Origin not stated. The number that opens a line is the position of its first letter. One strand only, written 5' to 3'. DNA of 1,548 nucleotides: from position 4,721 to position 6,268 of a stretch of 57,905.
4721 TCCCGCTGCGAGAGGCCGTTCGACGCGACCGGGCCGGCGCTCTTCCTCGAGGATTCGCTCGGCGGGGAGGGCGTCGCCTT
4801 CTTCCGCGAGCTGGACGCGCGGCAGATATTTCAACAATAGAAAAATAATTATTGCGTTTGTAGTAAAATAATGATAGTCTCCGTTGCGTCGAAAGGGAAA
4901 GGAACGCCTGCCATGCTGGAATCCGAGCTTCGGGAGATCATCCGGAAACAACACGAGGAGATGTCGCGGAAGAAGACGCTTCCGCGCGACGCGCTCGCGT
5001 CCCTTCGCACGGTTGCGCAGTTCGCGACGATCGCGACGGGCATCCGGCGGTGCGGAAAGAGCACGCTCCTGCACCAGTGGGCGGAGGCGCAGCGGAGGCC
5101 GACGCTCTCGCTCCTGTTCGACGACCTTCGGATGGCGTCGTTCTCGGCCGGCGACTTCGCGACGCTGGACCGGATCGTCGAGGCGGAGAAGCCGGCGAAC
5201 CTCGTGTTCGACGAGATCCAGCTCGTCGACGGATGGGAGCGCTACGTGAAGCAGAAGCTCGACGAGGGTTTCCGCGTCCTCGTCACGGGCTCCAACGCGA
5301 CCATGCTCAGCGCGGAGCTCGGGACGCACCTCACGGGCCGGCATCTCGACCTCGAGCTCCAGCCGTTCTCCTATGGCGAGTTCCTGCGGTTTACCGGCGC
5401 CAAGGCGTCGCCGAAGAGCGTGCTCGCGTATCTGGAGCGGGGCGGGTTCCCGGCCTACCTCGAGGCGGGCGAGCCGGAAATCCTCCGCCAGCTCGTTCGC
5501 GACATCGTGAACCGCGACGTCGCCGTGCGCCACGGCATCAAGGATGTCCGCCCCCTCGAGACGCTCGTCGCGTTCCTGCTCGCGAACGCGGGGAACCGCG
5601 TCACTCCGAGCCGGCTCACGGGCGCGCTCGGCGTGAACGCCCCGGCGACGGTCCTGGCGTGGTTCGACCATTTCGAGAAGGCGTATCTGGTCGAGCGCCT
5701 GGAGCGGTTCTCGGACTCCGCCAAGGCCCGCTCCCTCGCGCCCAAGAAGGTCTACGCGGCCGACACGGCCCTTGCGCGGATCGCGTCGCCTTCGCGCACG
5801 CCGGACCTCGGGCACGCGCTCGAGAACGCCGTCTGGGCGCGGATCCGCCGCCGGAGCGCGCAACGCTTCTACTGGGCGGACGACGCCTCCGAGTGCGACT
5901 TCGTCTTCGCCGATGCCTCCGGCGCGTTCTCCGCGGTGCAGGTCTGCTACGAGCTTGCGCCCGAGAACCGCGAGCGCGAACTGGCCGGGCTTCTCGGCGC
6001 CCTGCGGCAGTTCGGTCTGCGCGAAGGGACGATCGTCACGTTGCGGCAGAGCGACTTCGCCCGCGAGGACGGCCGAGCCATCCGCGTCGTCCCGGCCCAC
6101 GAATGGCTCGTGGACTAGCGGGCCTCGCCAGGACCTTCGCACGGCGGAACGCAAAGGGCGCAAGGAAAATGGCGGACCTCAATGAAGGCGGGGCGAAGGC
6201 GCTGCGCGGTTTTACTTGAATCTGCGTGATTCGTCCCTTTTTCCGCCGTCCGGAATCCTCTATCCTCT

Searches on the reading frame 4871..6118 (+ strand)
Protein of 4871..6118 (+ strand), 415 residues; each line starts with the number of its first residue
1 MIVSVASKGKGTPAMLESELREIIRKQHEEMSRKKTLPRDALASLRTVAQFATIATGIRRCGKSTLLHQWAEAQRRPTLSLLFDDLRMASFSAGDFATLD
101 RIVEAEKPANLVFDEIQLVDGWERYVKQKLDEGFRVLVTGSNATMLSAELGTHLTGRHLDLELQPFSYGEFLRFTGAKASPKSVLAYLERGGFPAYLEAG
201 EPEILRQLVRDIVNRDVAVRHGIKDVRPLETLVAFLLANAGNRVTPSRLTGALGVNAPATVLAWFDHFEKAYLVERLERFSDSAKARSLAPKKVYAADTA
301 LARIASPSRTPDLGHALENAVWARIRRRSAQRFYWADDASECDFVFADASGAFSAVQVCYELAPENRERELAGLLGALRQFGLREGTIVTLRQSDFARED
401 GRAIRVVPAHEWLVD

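Call 50: search_protein_families(library=pfam, proteins=[window:4871-6118:+], max_evalue=0.00001)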
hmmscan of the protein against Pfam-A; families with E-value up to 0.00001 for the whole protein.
window:4871-6118:+ (415 aa): 2 families
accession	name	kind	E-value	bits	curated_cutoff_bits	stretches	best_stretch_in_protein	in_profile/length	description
PF13173.12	AAA_14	-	7.6e-29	100.8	27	1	52-172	4-129/129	AAA domain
PF13635.12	DUF4143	-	2.8e-19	69.9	28.1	1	215-360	2-159/160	Domain of unknown function (DUF4143)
